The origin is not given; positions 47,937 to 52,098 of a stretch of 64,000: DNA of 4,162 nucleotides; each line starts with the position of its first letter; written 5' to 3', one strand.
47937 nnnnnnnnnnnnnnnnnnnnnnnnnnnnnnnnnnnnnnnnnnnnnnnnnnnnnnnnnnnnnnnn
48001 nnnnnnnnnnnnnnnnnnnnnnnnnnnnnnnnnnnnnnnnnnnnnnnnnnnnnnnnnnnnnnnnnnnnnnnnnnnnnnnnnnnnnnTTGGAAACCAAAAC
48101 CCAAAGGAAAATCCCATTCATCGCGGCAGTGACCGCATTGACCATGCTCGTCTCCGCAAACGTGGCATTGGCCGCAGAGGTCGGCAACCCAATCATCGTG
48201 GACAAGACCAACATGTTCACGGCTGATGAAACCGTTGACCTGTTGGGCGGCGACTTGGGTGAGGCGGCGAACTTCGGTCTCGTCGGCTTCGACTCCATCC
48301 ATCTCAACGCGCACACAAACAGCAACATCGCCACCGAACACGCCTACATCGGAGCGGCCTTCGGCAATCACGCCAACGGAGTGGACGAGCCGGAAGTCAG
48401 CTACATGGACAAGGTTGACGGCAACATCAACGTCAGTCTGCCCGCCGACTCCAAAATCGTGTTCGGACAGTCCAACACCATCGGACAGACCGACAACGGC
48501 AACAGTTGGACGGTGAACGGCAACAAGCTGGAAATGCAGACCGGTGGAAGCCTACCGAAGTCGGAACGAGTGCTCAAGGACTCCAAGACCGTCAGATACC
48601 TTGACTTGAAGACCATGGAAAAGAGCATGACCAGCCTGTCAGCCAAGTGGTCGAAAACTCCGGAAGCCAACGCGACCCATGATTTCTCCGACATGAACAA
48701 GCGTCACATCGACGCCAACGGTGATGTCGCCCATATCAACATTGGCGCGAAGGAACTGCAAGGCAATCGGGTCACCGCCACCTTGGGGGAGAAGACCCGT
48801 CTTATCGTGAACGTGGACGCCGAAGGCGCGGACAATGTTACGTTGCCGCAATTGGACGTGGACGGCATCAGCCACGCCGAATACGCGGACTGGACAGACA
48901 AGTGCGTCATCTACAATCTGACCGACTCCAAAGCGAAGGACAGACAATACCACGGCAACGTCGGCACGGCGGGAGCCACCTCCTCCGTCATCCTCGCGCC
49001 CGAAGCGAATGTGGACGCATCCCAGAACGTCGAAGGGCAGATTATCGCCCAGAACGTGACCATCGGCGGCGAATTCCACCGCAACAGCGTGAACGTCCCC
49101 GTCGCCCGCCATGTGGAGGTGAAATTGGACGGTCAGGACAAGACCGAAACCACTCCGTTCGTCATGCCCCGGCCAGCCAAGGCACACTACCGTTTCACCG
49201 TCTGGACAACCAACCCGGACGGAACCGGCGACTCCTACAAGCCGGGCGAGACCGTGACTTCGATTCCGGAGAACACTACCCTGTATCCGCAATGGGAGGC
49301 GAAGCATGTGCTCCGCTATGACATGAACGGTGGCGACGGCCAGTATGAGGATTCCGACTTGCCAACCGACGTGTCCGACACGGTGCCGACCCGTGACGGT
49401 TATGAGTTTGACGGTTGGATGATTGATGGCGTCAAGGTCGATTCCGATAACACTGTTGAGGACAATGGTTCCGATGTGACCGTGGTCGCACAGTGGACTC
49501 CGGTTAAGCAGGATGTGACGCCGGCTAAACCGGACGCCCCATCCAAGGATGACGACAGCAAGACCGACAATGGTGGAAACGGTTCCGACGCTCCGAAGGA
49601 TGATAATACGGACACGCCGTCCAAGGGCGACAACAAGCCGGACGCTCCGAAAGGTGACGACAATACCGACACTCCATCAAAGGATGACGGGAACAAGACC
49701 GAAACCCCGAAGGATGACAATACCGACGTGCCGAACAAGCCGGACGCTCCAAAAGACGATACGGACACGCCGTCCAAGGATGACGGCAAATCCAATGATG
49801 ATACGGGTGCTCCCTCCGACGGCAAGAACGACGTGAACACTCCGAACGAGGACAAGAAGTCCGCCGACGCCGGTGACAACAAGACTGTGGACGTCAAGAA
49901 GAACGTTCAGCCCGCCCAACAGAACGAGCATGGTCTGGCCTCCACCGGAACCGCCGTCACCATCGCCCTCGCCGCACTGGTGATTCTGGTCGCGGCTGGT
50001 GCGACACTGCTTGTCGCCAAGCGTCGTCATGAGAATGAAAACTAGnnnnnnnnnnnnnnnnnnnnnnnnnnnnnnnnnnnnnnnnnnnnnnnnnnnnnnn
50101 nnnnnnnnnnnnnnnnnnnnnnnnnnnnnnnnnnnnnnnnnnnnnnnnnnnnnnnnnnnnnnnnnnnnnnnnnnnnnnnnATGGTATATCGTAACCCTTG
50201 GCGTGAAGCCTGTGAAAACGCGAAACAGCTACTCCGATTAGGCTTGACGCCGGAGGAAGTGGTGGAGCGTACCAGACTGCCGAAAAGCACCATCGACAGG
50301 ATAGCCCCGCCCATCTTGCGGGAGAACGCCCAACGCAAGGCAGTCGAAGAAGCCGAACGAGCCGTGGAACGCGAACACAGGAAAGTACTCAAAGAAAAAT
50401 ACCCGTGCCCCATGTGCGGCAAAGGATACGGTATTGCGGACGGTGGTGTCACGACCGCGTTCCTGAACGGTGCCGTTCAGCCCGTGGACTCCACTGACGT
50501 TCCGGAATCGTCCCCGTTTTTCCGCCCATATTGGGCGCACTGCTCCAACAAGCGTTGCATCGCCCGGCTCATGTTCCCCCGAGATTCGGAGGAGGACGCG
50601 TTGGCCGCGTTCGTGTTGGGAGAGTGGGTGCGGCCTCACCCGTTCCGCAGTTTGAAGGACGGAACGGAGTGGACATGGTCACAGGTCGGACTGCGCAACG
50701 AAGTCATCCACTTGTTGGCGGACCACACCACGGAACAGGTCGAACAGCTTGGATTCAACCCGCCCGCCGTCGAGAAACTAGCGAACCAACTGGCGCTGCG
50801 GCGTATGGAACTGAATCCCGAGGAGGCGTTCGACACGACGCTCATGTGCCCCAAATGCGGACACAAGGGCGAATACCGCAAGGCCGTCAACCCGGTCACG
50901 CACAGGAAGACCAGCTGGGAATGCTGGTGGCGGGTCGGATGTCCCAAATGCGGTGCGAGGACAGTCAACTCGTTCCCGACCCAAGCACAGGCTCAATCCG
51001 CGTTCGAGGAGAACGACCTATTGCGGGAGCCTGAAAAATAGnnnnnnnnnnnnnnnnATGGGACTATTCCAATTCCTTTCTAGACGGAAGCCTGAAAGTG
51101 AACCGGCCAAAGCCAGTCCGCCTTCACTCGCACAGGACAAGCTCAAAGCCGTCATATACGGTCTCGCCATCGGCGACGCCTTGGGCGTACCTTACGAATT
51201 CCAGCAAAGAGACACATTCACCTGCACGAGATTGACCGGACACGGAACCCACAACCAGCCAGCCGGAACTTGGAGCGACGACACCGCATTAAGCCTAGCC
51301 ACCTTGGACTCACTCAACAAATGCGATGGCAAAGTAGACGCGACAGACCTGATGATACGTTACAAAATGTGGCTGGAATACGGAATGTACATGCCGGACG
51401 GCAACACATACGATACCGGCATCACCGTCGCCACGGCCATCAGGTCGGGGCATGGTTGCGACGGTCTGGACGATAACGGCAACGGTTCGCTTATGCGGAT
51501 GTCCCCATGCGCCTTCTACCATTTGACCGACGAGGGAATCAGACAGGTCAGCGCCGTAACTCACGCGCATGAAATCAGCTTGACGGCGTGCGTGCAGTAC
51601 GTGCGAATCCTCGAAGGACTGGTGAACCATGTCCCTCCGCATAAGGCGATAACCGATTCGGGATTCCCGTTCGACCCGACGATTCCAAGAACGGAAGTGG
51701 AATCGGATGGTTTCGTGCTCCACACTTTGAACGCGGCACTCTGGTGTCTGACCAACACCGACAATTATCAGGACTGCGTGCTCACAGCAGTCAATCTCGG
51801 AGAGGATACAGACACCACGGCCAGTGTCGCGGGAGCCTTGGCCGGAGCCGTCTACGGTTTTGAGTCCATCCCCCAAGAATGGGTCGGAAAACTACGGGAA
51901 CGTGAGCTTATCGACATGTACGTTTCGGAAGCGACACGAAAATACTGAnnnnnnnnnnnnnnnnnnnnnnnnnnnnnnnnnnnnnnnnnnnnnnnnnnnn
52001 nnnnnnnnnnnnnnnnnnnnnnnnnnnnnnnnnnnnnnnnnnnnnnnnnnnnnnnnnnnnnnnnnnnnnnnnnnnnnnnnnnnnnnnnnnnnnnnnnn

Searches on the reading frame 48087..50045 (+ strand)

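Call 13: search_protein_families(library=pfam, proteins=[window:48087-50045:+], max_evalue=0.01)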
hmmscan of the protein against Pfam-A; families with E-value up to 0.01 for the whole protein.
window:48087-50045:+ (652 aa): 3 families
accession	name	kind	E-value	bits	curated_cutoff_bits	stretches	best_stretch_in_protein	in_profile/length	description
PF20597.4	pAdhesive_15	-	9.1e-17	62.2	23.8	1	57-331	2-253/254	Putative Ice-binding-like adhesive domain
PF09479.16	Flg_new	-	3.4e-12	46.7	27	2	410-469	4-65/65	Listeria-Bacteroides repeat domain (List_Bact_rpt)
PF18998.6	Flg_new_2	-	0.00059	20.2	23.6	0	428-473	24-72/73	Divergent InlB B-repeat domain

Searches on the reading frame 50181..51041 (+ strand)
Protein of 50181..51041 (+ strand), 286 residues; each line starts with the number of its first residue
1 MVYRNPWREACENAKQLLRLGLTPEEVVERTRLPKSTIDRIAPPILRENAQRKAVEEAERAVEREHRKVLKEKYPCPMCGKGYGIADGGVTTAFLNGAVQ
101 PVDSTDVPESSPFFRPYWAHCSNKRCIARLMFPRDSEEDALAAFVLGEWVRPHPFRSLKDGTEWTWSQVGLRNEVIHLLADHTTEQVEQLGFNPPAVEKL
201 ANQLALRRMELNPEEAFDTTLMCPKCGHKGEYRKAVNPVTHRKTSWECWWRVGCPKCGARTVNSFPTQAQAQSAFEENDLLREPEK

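Call 13: search_protein_families(library=pfam, proteins=[window:50181-51041:+], max_evalue=0.01)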
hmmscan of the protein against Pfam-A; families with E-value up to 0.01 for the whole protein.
window:50181-51041:+ (286 aa): 6 families
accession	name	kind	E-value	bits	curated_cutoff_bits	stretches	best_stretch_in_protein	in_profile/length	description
PF14354.12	Lar_restr_allev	-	0.00018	22.1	28.6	0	221-270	4-45/58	Restriction alleviation protein Lar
PF08273.17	Zn_Ribbon_Prim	-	0.0022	18.7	23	0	252-269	4-21/37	Zinc-binding domain of primase-helicase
PF07282.18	Cas12f1-like_TNB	-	0.0026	18.3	26.3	1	198-260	6-49/60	Cas12f1-like, TNB domain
PF07754.17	HVO_2753_ZBP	-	0.0039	17.4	33.2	0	211-228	8-24/46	Small zinc finger protein HVO_2753-like, Zn-binding pocket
PF13717.11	Zn_ribbon_4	-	0.0075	16.6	30.3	0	76-88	5-17/36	zinc-ribbon domain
PF11268.13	DUF3071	-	0.0081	16.7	26.9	0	16-63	63-108/168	Protein of unknown function (DUF3071)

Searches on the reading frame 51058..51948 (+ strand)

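Call 13: search_protein_families(library=pfam, proteins=[window:51058-51948:+], max_evalue=0.01)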
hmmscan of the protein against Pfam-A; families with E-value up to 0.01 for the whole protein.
window:51058-51948:+ (296 aa): 1 family
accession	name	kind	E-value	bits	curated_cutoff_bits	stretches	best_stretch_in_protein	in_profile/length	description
PF03747.19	ADP_ribosyl_GH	-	5.4e-57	194.1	26.2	2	32-201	2-187/287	ADP-ribosylglycohydrolase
